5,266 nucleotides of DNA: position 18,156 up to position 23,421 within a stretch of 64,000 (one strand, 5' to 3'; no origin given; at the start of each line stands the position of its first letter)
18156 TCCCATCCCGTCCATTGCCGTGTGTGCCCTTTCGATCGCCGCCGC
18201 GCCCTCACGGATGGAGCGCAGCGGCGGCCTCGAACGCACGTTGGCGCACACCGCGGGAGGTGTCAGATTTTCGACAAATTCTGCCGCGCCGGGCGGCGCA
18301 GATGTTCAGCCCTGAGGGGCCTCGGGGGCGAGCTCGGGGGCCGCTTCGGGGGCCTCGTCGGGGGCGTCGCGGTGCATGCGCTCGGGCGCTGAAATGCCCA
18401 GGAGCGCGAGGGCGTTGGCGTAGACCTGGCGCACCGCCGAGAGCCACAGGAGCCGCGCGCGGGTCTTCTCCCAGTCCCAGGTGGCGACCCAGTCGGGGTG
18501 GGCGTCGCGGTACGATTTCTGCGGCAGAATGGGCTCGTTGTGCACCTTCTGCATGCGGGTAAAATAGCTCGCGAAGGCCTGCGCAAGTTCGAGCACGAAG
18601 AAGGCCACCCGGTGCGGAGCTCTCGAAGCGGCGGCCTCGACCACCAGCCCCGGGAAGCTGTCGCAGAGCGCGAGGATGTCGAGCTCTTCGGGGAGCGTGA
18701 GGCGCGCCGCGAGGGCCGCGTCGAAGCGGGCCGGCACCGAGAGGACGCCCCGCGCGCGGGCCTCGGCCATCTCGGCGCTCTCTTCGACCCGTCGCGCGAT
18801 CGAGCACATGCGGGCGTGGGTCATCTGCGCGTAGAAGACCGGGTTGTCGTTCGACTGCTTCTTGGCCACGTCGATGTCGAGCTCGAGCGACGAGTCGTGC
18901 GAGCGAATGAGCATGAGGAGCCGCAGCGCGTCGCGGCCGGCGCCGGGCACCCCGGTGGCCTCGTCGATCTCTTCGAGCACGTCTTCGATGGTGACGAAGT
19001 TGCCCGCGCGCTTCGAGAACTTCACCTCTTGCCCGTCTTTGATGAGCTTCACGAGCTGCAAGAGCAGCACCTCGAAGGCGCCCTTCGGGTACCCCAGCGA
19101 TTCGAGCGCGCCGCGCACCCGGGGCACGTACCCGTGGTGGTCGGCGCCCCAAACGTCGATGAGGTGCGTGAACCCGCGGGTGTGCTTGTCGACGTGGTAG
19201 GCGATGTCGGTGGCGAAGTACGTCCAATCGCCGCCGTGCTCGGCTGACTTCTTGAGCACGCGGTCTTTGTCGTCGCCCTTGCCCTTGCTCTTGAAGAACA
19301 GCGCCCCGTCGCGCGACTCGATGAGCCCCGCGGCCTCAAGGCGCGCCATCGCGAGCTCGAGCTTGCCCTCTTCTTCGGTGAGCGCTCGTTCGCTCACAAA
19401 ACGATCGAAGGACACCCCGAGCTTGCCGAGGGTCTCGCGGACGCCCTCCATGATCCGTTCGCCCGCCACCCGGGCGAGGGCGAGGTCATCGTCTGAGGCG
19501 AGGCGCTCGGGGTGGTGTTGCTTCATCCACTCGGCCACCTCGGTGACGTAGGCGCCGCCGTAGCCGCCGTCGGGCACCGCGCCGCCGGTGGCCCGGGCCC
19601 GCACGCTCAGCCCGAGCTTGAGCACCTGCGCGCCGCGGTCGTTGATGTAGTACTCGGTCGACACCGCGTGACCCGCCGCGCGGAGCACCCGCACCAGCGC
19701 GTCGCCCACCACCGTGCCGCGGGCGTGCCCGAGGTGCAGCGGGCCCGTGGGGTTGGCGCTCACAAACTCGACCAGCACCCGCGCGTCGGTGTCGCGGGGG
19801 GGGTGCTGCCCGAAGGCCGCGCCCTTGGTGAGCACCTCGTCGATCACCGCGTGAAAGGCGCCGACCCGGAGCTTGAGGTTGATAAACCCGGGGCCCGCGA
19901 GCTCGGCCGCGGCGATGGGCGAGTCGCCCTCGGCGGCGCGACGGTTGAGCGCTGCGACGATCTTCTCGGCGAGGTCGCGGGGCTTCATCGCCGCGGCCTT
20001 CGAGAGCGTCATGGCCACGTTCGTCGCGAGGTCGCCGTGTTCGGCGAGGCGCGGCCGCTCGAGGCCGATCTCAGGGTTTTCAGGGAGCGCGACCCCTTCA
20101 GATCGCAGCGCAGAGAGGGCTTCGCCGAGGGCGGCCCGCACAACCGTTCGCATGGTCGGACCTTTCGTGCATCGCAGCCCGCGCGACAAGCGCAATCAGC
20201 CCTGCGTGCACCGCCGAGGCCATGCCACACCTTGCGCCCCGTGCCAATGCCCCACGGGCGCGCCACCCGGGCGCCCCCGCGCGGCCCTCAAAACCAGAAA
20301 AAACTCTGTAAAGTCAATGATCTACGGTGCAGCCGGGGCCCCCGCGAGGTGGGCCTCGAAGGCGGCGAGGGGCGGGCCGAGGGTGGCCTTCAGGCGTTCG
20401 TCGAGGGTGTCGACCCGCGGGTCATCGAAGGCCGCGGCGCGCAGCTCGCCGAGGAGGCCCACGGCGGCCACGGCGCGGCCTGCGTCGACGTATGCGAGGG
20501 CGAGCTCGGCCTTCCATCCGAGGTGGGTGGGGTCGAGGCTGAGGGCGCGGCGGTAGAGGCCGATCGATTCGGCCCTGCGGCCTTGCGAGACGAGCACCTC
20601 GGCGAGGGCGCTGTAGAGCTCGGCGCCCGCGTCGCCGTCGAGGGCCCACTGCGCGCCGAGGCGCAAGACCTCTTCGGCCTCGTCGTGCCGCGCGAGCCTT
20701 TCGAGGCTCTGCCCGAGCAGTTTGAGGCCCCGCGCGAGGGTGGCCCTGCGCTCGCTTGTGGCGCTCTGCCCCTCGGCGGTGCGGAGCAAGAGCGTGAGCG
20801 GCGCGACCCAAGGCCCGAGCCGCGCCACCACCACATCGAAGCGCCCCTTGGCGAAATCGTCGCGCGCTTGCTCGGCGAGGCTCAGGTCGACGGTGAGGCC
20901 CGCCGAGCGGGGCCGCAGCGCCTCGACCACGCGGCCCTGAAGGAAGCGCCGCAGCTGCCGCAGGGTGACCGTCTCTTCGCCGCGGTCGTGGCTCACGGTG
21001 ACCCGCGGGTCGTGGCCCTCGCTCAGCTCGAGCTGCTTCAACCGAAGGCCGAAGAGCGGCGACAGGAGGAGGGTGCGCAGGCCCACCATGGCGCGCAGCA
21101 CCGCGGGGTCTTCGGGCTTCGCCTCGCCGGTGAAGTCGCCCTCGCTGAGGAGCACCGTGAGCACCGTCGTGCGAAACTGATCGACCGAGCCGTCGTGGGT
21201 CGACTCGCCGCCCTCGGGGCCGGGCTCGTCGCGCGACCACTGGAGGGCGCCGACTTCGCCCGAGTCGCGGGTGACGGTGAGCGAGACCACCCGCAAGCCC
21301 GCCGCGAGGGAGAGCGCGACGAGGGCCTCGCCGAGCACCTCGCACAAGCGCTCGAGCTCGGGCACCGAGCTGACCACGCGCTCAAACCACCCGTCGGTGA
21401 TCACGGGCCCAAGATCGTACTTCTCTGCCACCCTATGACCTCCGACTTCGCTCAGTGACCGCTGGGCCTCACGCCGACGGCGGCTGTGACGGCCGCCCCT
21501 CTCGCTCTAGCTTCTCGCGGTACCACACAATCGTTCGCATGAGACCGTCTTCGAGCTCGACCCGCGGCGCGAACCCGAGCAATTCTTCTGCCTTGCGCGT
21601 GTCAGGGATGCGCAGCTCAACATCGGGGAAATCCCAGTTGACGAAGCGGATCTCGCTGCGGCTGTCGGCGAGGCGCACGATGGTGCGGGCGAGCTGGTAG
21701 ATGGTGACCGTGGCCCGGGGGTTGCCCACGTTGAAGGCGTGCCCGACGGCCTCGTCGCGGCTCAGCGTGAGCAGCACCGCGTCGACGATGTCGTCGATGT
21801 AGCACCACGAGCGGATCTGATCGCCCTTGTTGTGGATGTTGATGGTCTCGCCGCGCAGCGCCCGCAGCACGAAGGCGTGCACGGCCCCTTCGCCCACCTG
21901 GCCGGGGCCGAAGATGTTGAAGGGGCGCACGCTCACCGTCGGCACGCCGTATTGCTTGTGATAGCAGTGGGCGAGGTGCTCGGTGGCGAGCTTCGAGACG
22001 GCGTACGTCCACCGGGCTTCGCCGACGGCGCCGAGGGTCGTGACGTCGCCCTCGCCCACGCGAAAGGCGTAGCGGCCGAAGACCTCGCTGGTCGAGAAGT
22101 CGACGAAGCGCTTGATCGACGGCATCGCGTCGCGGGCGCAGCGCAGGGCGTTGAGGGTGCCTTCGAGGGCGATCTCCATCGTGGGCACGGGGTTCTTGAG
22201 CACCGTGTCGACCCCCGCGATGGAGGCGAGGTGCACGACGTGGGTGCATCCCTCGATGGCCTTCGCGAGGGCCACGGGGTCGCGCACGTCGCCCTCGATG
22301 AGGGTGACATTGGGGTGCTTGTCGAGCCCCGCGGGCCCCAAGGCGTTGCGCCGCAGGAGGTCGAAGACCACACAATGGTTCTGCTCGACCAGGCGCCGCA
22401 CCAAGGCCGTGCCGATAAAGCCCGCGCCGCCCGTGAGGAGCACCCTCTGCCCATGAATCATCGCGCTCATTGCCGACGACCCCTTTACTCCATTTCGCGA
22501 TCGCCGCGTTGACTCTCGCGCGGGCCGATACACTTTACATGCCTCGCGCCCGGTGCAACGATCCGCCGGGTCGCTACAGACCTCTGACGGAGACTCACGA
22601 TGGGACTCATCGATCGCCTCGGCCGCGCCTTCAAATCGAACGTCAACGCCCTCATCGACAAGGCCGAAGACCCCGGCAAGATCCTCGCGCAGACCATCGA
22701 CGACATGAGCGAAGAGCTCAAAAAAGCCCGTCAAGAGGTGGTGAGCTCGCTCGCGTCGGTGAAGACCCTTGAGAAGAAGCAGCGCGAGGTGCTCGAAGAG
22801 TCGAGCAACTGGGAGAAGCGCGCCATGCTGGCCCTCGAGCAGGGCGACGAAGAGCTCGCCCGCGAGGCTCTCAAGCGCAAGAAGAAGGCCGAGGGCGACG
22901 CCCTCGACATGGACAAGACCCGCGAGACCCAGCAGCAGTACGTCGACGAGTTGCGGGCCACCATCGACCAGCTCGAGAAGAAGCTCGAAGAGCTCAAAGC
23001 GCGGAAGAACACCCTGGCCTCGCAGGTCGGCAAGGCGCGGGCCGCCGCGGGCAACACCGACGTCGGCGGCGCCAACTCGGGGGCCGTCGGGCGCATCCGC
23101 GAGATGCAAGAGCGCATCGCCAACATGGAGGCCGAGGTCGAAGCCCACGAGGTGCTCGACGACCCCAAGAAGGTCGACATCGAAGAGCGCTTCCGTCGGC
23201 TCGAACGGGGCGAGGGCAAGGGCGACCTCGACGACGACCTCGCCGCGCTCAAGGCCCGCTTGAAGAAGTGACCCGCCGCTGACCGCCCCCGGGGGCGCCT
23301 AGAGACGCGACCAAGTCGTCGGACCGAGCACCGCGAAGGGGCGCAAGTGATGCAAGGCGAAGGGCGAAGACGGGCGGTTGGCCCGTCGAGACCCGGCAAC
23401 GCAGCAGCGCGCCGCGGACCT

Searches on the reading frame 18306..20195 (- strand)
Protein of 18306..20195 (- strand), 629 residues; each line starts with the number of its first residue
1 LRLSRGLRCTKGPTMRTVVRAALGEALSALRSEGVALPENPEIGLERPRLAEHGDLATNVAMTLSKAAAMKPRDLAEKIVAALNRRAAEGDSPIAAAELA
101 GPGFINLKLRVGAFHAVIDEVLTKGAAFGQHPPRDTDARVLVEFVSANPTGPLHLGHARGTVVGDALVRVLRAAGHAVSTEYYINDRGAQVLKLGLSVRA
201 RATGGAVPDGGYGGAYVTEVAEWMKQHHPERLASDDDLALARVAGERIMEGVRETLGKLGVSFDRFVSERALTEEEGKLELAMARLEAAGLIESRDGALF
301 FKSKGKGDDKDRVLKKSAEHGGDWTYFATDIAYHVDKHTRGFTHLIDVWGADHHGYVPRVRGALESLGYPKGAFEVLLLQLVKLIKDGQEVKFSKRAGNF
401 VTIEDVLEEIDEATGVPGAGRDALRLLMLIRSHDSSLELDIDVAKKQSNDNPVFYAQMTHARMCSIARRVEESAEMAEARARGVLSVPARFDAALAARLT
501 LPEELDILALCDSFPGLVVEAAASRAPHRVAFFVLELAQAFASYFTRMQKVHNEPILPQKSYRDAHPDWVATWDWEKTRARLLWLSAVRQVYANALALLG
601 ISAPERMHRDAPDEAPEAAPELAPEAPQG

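Call 80: search_protein_families(library=pfam, proteins=[window:18306-20195:-], max_evalue=0.00001)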
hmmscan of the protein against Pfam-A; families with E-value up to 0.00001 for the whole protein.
window:18306-20195:- (629 aa): 3 families
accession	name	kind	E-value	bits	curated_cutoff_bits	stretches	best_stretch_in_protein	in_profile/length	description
PF05746.21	DALR_1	-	2.3e-19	70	22.3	1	457-607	2-117/117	DALR anticodon binding domain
PF03485.21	Arg_tRNA_synt_N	-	1e-18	68.2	21.5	1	19-109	3-85/85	Arginyl tRNA synthetase N terminal domain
PF00750.26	tRNA-synt_1d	-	4.6e-17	62.5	23.3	1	135-191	17-73/349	tRNA synthetases class I (R), catalytic domain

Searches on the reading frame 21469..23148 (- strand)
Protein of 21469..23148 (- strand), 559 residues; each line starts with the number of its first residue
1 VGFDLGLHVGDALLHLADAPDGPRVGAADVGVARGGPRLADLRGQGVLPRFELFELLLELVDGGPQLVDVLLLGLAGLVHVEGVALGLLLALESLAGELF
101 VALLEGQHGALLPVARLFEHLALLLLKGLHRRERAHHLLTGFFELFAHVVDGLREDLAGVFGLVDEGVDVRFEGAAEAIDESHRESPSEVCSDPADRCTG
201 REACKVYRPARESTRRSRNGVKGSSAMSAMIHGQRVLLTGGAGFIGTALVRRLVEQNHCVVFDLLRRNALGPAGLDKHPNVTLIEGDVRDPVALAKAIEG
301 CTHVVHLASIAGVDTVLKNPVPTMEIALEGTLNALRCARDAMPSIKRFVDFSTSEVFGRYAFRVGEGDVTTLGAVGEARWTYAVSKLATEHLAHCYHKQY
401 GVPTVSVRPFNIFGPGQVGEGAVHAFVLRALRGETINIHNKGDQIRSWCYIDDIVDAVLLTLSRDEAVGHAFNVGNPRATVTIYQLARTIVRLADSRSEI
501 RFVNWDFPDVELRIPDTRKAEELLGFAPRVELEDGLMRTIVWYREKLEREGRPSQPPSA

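Call 7: search_protein_families(library=pfam, proteins=[window:21469-23148:-], max_evalue=0.01)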
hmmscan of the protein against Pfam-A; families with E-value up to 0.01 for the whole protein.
window:21469-23148:- (559 aa): 9 families
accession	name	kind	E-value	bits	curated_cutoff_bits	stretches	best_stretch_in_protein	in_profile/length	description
PF01370.27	Epimerase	-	1.3e-51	175.8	20.9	1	236-475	1-240/240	NAD dependent epimerase/dehydratase family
PF16363.11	GDP_Man_Dehyd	-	1.4e-43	150.1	27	1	237-537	1-330/332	GDP-mannose 4,6 dehydratase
PF01073.25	3Beta_HSD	-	5.3e-20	72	22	1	238-462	2-229/280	3-beta hydroxysteroid dehydrogenase/isomerase family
PF07993.18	NAD_binding_4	-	1.9e-11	44.1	20.1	1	238-428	1-223/258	Male sterility protein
PF13460.12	NAD_binding_10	-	2e-10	41.3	27.2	1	240-358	1-103/184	NAD(P)H-binding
PF04321.23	RmlD_sub_bind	-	3.1e-09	36.7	27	1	235-499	2-237/287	RmlD substrate binding domain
PF02719.21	Polysacc_synt_2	-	7.6e-08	32.3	20.2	1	236-353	1-128/293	Polysaccharide biosynthesis protein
PF05368.20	NmrA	-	4e-06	27.1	27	1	234-306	3-75/298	NmrA-like family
PF00106.31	adh_short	-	2.8e-05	24.1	26.6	1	235-302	2-72/195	short chain dehydrogenase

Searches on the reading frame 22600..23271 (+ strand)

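Call 7: search_protein_families(library=pfam, proteins=[window:22600-23271:+], max_evalue=0.01)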
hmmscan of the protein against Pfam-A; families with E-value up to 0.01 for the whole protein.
window:22600-23271:+ (223 aa): 9 families
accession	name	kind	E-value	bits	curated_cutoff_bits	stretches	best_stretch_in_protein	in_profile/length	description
PF04012.17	PspA_IM30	-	2e-45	155.5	33.9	1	3-221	2-218/220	PspA/IM30 family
PF16331.10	TolA_bind_tri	-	0.0002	21.8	30.1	1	94-145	12-64/76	TolA binding protein trimerisation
PF06825.17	HSBP1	-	0.0002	21.5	28.6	0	163-181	26-44/51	Heat shock factor binding protein 1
PF23991.1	DUF7310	-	0.0019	19.1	40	1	98-149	14-66/83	Coiled-coil region of unknown function (DUF7310)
PF10506.14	USHBP1_PDZ-bd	-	0.0021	18.6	24.5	1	112-147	3-38/65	Harmonin-binding protein USHBP1, PDZ-binding domain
PF04102.17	SlyX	-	0.0028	18.7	30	0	110-137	28-55/67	SlyX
PF04803.17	Cor1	-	0.0041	17.8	32.1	0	105-142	80-117/132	Cor1/Xlr/Xmr conserved region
PF09602.15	PhaP_Bmeg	-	0.0055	17.1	28.3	1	106-155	37-87/168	Polyhydroxyalkanoic acid inclusion protein (PhaP_Bmeg)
PF12329.13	TMF_DNA_bd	-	0.0058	17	35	0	26-75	21-70/74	TATA element modulatory factor 1 DNA binding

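Call 8: search_protein_families(library=ncbifam, proteins=[window:22600-23271:+], max_evalue=0.01)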
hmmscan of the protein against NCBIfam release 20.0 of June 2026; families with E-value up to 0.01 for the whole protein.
window:22600-23271:+ (223 aa): 8 families
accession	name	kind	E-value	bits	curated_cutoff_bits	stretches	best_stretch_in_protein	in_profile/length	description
TIGR02977.1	phageshock_pspA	equivalog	3.8e-33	115.1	242.95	1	1-223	1-219/219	phage shock protein PspA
NF007974.0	PRK10698.1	equivalog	7.6e-23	81.3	336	1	1-223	1-219/222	phage shock protein PspA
NF045984.1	StressProtLiaH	equivalog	9.5e-20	71.3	380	1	5-185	4-186/225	stress responsive protein LiaH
NF005894.0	PRK07857.1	equivalog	2.7e-05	24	73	1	102-154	17-69/106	chorismate mutase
NF045487.1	ASRP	equivalog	0.001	17.8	300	0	34-141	138-249/593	archaea-specific SMC-related protein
TIGR01801.1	CM_A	equivalog_domain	0.002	18.4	106.35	1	112-152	3-43/102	chorismate mutase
TIGR01799.1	CM_T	equivalog_domain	0.0023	18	95.9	1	116-151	2-37/83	chorismate mutase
NF002572.0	PRK02224.1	equivalog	0.0034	15.7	1087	1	29-221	256-435/888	DNA double-strand break repair ATPase Rad50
